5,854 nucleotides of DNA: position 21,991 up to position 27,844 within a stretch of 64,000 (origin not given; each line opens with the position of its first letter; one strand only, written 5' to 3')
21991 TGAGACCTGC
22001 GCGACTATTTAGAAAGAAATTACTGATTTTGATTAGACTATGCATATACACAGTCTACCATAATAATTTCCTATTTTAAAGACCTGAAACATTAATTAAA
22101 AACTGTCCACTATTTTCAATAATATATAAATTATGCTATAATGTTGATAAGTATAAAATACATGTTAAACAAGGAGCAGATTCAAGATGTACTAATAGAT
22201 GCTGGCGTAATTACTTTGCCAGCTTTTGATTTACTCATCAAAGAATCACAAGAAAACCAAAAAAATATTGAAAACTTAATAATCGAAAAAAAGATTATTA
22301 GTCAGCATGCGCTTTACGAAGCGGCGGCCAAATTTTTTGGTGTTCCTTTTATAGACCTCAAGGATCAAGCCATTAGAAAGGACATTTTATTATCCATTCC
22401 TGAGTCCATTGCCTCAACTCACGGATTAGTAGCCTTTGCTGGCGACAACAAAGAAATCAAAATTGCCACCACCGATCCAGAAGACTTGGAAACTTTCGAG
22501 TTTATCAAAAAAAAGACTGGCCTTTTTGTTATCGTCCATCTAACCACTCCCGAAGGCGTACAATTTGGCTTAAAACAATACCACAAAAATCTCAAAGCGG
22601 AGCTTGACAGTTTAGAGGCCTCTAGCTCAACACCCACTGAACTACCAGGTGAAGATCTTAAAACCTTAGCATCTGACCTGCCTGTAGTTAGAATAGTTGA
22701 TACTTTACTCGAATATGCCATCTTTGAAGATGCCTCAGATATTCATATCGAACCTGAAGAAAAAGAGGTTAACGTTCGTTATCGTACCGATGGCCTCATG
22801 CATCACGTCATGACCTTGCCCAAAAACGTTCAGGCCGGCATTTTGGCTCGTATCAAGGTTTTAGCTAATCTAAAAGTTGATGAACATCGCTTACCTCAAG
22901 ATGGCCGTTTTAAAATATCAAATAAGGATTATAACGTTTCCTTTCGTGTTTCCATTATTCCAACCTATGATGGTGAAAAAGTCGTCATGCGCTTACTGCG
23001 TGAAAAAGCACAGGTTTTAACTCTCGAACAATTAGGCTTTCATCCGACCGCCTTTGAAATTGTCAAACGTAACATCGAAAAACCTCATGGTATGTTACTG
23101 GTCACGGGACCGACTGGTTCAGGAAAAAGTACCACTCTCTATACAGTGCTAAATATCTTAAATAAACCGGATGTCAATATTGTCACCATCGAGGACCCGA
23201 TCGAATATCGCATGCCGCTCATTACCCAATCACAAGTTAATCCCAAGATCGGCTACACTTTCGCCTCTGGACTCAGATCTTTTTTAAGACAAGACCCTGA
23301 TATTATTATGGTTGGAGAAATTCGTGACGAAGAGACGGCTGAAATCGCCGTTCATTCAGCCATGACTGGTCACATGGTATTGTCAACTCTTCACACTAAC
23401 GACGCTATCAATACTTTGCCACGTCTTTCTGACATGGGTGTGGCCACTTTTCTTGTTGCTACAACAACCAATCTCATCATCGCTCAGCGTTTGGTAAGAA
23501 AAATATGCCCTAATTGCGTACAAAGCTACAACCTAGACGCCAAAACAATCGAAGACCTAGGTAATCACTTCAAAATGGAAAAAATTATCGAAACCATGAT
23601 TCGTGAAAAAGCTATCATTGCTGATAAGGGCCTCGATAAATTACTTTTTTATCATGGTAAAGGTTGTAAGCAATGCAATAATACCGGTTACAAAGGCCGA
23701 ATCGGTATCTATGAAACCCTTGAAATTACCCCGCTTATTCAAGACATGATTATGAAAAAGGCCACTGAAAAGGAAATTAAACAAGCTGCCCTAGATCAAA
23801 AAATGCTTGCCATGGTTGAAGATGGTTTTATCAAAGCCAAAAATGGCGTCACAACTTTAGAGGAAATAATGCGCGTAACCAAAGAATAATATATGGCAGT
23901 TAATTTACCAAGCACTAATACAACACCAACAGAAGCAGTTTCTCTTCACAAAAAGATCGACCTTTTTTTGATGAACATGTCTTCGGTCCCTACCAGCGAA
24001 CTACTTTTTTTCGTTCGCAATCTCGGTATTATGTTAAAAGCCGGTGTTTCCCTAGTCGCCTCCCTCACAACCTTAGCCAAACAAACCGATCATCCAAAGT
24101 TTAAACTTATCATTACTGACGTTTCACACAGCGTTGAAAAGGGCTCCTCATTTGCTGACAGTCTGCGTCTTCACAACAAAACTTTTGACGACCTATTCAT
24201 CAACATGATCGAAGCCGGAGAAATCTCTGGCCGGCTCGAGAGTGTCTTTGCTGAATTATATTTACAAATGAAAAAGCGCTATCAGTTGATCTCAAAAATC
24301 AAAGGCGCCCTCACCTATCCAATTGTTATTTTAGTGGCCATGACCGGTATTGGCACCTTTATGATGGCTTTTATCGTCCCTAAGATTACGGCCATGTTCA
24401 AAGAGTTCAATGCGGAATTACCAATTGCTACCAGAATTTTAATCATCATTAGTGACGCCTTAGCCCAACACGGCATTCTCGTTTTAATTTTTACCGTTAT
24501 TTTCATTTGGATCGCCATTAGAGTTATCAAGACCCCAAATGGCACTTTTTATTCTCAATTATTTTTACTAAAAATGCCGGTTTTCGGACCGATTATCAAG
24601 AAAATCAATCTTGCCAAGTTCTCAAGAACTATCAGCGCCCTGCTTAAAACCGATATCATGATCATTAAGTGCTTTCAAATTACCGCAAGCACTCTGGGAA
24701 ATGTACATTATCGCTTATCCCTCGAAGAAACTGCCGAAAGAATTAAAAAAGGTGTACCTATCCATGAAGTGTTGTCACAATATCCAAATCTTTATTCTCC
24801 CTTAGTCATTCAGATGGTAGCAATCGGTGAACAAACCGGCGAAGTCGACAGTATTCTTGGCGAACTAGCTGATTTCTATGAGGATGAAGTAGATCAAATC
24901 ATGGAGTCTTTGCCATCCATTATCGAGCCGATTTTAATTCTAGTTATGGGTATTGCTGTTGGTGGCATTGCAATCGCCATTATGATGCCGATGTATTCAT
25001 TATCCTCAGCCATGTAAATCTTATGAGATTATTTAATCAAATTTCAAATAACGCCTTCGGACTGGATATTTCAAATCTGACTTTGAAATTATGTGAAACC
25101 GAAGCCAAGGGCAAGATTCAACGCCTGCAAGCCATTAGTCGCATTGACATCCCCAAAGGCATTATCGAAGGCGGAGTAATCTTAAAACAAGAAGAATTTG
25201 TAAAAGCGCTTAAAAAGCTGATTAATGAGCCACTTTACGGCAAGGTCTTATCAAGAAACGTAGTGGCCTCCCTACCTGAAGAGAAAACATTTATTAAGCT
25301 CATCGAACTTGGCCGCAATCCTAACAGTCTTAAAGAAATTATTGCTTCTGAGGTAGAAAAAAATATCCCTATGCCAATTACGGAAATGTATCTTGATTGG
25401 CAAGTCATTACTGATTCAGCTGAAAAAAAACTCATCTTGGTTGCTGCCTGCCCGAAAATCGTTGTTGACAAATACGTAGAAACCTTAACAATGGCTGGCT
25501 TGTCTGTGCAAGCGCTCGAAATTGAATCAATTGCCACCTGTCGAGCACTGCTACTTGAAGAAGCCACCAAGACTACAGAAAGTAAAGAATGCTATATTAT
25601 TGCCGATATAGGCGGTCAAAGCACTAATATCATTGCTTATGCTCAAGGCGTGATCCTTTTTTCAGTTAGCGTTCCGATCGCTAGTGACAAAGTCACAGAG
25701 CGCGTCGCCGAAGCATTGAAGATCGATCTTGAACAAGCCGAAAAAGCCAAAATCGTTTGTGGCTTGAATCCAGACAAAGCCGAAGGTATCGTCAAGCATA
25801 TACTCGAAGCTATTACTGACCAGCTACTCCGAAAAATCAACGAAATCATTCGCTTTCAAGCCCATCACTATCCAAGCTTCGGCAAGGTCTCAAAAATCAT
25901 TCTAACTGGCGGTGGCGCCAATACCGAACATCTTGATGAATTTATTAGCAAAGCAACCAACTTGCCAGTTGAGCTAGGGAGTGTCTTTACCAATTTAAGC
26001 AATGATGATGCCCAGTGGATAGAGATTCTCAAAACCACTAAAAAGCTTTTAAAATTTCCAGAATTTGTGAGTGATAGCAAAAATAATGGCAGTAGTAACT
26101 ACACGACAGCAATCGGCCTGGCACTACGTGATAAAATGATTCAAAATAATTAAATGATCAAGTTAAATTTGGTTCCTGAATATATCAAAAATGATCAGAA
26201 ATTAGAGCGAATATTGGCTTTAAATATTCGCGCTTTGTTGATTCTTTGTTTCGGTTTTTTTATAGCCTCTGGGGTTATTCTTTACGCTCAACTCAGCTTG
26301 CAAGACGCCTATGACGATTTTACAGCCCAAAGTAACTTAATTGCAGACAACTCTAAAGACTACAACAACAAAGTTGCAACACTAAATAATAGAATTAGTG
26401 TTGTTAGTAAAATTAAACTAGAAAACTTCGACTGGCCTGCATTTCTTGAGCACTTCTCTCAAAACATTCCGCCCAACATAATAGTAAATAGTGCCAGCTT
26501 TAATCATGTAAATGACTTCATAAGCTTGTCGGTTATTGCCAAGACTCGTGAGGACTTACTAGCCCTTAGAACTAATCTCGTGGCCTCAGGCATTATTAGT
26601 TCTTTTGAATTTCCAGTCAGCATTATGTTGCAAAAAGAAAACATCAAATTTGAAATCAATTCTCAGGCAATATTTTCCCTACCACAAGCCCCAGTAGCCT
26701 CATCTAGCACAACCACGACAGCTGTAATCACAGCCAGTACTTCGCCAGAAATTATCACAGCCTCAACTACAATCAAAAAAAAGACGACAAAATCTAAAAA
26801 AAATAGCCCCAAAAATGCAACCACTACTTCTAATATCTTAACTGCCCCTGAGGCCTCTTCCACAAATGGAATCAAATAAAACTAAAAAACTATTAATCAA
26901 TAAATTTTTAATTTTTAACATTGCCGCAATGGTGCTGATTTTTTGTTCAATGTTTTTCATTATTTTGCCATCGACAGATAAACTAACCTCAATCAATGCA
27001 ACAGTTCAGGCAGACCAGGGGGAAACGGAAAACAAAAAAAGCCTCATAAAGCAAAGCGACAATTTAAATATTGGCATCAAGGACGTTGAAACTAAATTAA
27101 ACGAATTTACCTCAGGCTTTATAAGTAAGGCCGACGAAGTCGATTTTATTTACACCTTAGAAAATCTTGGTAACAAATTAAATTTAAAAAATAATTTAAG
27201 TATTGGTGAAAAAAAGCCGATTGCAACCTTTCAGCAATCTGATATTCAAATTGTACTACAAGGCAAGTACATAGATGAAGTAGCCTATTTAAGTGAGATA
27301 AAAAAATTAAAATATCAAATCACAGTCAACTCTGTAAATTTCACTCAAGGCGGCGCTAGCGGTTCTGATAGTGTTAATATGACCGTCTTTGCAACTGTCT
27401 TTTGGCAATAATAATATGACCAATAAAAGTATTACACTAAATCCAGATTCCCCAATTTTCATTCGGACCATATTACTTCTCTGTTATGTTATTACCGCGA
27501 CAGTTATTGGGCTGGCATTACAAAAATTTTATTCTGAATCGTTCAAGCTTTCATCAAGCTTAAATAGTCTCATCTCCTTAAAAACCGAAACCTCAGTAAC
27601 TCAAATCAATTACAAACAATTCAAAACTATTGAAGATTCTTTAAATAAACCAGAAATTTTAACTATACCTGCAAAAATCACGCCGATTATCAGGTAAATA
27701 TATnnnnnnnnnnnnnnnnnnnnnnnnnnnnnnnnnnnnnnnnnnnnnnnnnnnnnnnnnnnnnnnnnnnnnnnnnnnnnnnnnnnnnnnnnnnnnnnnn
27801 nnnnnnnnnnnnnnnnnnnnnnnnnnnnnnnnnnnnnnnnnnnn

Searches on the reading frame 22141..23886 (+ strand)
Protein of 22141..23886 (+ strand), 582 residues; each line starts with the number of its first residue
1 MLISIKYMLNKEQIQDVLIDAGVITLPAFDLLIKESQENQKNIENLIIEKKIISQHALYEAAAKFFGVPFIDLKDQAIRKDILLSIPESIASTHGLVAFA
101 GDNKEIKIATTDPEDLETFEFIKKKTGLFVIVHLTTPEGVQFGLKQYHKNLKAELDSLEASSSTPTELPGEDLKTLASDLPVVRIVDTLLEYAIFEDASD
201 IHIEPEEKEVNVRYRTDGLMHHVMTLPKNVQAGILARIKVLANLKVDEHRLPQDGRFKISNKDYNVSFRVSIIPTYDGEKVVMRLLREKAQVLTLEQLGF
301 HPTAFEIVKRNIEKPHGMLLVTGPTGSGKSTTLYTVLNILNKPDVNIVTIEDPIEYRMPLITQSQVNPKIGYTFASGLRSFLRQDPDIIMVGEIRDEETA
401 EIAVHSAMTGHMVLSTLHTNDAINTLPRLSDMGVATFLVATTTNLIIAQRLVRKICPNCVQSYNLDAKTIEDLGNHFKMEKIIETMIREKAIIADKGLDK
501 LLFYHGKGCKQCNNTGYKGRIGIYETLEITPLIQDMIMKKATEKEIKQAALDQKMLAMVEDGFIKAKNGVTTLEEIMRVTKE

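Call 6: search_protein_families(library=pfam, proteins=[window:22141-23886:+], max_evalue=0.1)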
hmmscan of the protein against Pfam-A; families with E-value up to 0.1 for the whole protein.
window:22141-23886:+ (582 aa): 17 families
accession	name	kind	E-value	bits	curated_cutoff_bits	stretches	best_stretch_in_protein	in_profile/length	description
PF00437.27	T2SSE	-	2.7e-132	441.4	24.9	1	177-578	3-370/370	Type II/IV secretion system protein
PF05157.20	MshEN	-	8.5e-11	42.1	23.1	1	66-139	1-75/90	MshEN domain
PF13401.12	AAA_22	-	0.00042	21.1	27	1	315-350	4-39/130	AAA domain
PF13555.12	AAA_29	-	0.00045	20.4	27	1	315-340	21-46/61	P-loop containing region of AAA domain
PF25199.1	nSTAND_NTPase5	-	0.00082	19.7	34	1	309-357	34-83/145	Novel STAND NTPase 5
PF13191.12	AAA_16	-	0.00093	20.2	32.6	1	315-359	24-65/167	AAA ATPase domain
PF20720.3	nSTAND3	-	0.0029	17.8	27.2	1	307-355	9-56/155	Novel STAND NTPase 3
PF01580.24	FtsK_SpoIIIE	-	0.011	15.7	24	1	313-337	36-60/221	FtsK/SpoIIIE family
PF03215.21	Rad17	-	0.014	15.8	23.8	1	314-338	43-67/186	Rad17 P-loop domain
PF00005.33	ABC_tran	-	0.015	16.3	25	1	318-376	13-67/137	ABC transporter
PF13245.12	AAA_19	-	0.024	15.2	25.1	1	315-344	10-39/134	AAA domain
PF13604.12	AAA_30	-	0.024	14.8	27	1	307-346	9-48/191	AAA domain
PF12775.13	AAA_7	-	0.031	14.3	25.8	1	316-350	33-67/181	P-loop containing dynein motor region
PF03266.21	NTPase_1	-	0.034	14.4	23.9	0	319-347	2-30/168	NTPase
PF13173.12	AAA_14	-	0.055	13.9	27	0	318-358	4-45/129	AAA domain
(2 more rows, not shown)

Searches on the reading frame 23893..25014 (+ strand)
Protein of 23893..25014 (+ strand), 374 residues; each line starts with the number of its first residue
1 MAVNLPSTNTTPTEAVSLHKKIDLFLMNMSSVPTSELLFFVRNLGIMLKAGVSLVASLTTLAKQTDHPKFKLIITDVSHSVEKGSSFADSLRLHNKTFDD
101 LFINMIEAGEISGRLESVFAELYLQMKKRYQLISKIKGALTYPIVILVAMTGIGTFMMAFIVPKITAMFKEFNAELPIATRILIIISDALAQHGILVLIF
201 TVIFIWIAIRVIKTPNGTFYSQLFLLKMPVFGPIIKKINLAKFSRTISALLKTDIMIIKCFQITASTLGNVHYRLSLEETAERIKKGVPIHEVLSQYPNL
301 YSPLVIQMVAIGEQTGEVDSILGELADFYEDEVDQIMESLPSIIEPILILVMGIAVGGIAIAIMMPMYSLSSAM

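Call 6: search_protein_families(library=pfam, proteins=[window:23893-25014:+], max_evalue=0.1)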
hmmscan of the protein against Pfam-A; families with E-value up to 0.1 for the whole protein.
window:23893-25014:+ (374 aa): 1 family
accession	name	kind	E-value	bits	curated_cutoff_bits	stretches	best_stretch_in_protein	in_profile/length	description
PF00482.28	T2SSF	-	5.7e-53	178.6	25.2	2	40-163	1-125/125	Type II secretion system (T2SS), protein F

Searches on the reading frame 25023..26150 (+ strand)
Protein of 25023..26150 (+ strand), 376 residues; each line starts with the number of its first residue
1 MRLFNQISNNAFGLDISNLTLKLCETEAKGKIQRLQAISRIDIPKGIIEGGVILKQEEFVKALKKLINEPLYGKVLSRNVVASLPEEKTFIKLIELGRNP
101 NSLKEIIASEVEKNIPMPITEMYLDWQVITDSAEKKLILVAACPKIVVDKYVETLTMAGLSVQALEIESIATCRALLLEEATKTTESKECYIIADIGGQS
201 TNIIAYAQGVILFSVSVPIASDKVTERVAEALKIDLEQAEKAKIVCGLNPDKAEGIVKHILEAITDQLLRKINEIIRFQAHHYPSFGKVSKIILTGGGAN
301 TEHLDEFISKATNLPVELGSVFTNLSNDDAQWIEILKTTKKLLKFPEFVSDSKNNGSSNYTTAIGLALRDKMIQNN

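Call 6: search_protein_families(library=pfam, proteins=[window:25023-26150:+], max_evalue=0.1)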
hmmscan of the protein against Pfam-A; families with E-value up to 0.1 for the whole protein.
window:25023-26150:+ (376 aa): 8 families
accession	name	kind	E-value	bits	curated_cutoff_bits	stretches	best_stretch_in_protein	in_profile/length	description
PF11104.14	PilM_2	-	7.9e-37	127.4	27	1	13-331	1-317/340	Type IV pilus assembly protein PilM;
PF14450.12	FtsA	-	8.6e-14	52.4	31.8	1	194-321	3-112/127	Cell division protein FtsA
PF06723.19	MreB_Mbl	-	4.1e-07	29.6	27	2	291-319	276-304/327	MreB/Mbl protein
PF25216.1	Volactin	-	3.1e-06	27.3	35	1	196-318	173-300/321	Volactin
PF05124.17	S_layer_C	-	0.034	14.2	23.9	0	109-172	85-142/177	S-layer like family, outer domain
PF02782.22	FGGY_C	-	0.041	14.1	27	0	258-318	136-179/198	FGGY family of carbohydrate kinases, C-terminal domain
PF21522.3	MreB-like_C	-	0.055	14.5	27.8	0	232-300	52-115/123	Archaeal actin homologue MreB-like, C-terminal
PF01968.24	Hydantoinase_A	-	0.079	12.6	22.9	0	182-238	72-118/291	Hydantoinase/oxoprolinase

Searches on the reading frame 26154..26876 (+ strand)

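Call 6: search_protein_families(library=pfam, proteins=[window:26154-26876:+], max_evalue=0.1)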
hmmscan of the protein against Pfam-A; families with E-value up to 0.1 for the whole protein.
window:26154-26876:+ (241 aa): 1 family
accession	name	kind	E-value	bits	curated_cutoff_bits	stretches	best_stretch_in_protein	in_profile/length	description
PF05137.18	PilN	-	0.016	15.7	22.8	1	97-170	2-76/78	Fimbrial assembly protein (PilN)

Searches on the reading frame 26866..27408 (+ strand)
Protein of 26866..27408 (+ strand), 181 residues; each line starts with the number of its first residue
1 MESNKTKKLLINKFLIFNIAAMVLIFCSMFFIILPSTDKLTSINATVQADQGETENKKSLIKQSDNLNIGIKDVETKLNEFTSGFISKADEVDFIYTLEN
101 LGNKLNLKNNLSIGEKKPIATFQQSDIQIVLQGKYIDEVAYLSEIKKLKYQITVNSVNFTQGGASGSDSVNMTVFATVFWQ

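Call 6: search_protein_families(library=pfam, proteins=[window:26866-27408:+], max_evalue=0.1)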
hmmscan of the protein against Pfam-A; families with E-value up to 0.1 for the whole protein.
window:26866-27408:+ (181 aa): 3 families
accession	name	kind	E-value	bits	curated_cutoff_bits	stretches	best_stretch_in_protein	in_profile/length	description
PF04350.18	PilO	-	0.00019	22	22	1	44-179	5-141/145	Pilus assembly protein, PilO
PF24151.2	ArlX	-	0.015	15.2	28.7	1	23-105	13-98/229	ArlX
PF15813.10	DUF4708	-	0.094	12.4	27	0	28-76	2-50/274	Domain of unknown function (DUF4708)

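Call 7: search_protein_families(library=ncbifam, proteins=[window:26866-27408:+], max_evalue=0.1)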
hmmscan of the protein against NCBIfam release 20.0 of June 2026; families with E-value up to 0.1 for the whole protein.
window:26866-27408:+ (181 aa): 0 families

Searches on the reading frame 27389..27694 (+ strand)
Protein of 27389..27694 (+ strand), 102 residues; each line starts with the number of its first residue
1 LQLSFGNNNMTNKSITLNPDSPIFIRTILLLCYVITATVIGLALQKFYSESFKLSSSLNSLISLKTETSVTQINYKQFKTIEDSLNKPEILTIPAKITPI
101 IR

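Call 6: search_protein_families(library=pfam, proteins=[window:27389-27694:+], max_evalue=0.1)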
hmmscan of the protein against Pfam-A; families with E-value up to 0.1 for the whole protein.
window:27389-27694:+ (102 aa): 0 families

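Call 7: search_protein_families(library=ncbifam, proteins=[window:27389-27694:+], max_evalue=0.1)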
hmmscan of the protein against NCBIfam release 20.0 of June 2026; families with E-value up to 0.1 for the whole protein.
window:27389-27694:+ (102 aa): 0 families
